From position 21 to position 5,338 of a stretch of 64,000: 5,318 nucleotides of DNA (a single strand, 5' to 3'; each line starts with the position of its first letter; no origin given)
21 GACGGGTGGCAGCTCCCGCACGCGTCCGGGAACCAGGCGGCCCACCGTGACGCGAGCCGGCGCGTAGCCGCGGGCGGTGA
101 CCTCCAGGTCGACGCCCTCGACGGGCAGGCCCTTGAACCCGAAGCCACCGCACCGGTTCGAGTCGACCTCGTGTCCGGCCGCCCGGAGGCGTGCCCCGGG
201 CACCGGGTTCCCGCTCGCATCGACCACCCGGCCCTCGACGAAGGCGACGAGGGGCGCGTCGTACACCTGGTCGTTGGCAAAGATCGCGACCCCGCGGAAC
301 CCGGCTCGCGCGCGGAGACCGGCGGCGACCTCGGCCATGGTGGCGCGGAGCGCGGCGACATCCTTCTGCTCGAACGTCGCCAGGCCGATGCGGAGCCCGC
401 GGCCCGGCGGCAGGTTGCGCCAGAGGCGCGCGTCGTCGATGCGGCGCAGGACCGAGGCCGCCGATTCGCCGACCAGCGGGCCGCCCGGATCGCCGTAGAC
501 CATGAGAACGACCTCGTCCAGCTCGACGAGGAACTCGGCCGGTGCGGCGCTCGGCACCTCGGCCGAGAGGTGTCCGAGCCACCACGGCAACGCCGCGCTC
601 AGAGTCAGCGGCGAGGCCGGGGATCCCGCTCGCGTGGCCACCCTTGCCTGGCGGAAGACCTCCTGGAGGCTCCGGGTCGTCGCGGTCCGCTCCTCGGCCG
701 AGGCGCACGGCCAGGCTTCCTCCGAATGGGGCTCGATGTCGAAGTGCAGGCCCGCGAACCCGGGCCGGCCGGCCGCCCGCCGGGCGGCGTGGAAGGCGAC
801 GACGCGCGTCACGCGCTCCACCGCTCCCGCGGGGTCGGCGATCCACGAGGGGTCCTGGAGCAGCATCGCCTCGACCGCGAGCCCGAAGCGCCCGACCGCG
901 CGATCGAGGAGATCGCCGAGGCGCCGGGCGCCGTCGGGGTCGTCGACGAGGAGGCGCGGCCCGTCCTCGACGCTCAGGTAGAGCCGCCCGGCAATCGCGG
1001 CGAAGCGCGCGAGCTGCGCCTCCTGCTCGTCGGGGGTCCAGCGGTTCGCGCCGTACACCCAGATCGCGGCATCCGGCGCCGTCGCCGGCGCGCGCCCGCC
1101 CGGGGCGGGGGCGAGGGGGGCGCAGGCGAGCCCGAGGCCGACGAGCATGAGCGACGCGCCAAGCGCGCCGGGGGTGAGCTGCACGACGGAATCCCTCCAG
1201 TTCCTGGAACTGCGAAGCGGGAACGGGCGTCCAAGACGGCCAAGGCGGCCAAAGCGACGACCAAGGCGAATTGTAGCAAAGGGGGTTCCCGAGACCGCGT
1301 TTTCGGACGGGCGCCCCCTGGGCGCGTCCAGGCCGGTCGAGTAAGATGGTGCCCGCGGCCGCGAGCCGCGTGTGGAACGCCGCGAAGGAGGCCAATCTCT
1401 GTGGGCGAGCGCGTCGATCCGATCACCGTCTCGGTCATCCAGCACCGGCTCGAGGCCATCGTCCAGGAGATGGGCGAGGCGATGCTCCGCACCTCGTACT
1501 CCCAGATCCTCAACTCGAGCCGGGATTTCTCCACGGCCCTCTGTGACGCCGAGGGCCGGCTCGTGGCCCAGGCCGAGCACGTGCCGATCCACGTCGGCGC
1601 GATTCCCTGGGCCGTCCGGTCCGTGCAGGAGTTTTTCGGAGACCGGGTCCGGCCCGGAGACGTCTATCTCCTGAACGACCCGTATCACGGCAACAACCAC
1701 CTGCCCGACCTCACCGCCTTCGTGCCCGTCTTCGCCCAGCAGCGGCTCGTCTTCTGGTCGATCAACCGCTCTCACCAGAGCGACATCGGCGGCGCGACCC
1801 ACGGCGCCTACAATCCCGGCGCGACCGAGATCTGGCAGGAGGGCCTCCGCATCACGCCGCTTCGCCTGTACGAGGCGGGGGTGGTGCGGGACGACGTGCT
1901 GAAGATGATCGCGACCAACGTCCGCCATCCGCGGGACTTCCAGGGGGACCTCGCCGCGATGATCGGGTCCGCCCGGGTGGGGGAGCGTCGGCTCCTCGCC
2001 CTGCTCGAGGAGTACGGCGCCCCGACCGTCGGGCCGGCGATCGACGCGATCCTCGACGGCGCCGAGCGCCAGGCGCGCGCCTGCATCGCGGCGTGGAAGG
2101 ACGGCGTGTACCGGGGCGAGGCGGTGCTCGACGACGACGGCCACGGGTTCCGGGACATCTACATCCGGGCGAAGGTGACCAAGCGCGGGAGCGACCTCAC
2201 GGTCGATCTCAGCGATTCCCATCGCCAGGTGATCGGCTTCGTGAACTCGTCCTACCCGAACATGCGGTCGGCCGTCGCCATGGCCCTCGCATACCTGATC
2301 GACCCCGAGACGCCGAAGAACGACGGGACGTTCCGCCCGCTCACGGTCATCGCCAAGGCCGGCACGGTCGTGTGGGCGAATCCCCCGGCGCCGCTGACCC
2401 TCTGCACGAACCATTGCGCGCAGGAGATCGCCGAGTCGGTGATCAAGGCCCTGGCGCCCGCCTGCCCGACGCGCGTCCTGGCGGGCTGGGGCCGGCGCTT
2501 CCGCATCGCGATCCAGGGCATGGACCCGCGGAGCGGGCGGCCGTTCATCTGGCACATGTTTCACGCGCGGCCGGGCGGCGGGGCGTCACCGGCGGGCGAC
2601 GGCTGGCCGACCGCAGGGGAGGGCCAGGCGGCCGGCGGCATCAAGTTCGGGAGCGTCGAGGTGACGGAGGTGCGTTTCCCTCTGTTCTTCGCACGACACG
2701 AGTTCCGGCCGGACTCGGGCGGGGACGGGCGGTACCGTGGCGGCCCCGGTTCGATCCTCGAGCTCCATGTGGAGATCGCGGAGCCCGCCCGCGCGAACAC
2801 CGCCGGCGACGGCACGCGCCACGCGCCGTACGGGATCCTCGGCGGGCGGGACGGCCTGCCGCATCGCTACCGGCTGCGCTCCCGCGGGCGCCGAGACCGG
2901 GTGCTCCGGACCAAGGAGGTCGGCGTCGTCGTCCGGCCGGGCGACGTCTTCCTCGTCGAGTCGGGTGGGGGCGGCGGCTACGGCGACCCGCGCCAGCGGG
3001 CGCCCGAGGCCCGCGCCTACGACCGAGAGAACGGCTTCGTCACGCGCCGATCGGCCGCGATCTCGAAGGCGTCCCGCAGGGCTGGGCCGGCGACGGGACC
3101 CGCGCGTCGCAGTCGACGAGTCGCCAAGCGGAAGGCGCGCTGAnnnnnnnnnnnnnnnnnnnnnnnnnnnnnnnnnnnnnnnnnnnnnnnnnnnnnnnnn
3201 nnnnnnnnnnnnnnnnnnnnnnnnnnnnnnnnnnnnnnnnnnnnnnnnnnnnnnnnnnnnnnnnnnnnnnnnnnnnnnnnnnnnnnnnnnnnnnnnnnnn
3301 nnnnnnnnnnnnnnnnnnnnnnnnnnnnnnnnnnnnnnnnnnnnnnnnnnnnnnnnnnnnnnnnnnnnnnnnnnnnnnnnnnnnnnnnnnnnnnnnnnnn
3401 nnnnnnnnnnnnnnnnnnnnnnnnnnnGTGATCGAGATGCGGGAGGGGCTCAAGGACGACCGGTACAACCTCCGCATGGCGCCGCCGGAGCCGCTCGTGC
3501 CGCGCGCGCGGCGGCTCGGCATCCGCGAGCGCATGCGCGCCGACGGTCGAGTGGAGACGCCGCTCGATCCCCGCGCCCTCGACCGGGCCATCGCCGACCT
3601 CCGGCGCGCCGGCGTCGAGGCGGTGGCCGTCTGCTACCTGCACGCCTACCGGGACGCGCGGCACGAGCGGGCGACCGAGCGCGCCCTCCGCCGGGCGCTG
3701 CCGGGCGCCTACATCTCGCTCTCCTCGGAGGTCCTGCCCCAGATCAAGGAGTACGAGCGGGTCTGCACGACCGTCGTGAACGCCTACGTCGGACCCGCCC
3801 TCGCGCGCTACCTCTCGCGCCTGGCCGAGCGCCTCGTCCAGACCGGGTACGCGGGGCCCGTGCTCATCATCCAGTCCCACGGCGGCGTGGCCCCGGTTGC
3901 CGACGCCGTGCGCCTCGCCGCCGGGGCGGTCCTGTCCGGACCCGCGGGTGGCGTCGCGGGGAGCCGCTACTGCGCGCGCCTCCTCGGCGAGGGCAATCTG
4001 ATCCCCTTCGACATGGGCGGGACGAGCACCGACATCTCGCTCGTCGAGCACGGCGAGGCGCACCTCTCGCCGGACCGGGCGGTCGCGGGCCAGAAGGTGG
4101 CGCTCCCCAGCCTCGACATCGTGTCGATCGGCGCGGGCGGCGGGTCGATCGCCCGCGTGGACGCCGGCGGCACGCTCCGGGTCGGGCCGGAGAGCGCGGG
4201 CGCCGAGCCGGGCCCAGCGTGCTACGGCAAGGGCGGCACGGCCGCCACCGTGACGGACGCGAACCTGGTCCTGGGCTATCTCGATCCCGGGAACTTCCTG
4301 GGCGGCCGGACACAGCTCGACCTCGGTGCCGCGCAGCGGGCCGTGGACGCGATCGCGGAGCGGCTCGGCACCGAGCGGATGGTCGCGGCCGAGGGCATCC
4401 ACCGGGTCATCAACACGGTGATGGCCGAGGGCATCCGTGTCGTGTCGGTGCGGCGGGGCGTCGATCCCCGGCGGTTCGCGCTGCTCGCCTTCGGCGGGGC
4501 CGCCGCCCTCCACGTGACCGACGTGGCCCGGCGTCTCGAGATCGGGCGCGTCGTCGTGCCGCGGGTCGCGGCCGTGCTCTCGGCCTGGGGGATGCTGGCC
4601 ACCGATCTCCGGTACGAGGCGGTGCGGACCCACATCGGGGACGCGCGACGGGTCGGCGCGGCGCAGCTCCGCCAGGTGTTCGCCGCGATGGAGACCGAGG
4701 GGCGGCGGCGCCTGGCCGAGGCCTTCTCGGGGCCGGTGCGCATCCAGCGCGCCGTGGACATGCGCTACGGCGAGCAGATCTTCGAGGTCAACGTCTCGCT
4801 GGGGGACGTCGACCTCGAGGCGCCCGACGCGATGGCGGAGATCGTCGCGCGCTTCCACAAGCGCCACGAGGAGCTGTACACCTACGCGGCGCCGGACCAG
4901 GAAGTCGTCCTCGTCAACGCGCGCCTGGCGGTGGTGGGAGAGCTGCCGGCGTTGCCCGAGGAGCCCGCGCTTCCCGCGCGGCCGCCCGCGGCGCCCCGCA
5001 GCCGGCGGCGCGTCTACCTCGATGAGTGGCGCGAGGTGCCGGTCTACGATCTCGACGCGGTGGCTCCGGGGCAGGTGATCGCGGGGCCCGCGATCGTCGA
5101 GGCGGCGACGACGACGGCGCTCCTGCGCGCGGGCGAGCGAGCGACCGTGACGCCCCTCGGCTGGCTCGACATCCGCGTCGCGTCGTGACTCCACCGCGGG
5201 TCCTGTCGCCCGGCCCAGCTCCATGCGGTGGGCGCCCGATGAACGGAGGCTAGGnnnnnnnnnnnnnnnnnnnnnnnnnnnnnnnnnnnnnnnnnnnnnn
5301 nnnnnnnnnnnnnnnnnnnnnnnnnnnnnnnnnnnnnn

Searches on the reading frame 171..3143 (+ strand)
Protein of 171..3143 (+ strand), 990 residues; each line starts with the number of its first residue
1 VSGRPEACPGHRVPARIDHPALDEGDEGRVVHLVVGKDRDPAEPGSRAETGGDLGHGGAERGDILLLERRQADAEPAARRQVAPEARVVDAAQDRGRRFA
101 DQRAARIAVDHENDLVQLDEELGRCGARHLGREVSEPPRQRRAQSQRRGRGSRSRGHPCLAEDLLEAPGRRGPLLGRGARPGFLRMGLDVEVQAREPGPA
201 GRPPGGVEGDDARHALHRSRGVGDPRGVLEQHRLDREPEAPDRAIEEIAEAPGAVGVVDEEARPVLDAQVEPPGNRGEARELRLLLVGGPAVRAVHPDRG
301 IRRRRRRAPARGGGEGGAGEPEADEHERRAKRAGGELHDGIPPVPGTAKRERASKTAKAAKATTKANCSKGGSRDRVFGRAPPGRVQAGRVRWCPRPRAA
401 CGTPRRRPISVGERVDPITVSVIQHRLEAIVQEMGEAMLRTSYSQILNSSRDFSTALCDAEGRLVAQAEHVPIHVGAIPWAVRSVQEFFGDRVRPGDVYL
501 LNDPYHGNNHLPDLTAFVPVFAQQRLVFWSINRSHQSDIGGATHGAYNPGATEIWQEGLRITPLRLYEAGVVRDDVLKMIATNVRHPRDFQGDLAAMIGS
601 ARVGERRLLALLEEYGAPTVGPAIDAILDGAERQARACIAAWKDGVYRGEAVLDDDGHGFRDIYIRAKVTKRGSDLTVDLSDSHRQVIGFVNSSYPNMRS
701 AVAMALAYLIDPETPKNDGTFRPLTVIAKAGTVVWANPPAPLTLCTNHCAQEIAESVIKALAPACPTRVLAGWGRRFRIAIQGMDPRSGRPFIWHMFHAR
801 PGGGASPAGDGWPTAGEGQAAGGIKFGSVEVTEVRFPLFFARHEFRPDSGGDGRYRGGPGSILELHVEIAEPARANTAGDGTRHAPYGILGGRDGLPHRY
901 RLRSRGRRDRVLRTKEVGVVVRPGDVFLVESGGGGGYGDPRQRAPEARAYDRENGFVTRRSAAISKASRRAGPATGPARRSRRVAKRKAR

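Call 50: search_protein_families(library=pfam, proteins=[window:171-3143:+], max_evalue=0.001)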
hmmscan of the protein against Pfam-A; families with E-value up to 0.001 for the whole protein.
window:171-3143:+ (990 aa): 1 family
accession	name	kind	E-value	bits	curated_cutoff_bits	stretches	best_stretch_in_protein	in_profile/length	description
PF02538.19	Hydantoinase_B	-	1e-163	546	26.8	1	416-940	1-519/519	Hydantoinase B/oxoprolinase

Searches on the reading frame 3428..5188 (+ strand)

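Call 50: search_protein_families(library=pfam, proteins=[window:3428-5188:+], max_evalue=0.001)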
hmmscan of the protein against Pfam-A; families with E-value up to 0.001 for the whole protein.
window:3428-5188:+ (586 aa): 3 families
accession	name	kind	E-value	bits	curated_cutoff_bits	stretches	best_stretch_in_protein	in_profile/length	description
PF01968.24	Hydantoinase_A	-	4.6e-91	305.5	22.9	1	111-397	1-290/291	Hydantoinase/oxoprolinase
PF05378.19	Hydant_A_N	-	1.6e-18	67.5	25.2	1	2-89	91-174/176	Hydantoinase/oxoprolinase N-terminal region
PF19278.4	Hydant_A_C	-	6.6e-16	58.7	21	1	413-574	13-182/193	Hydantoinase/oxoprolinase C-terminal domain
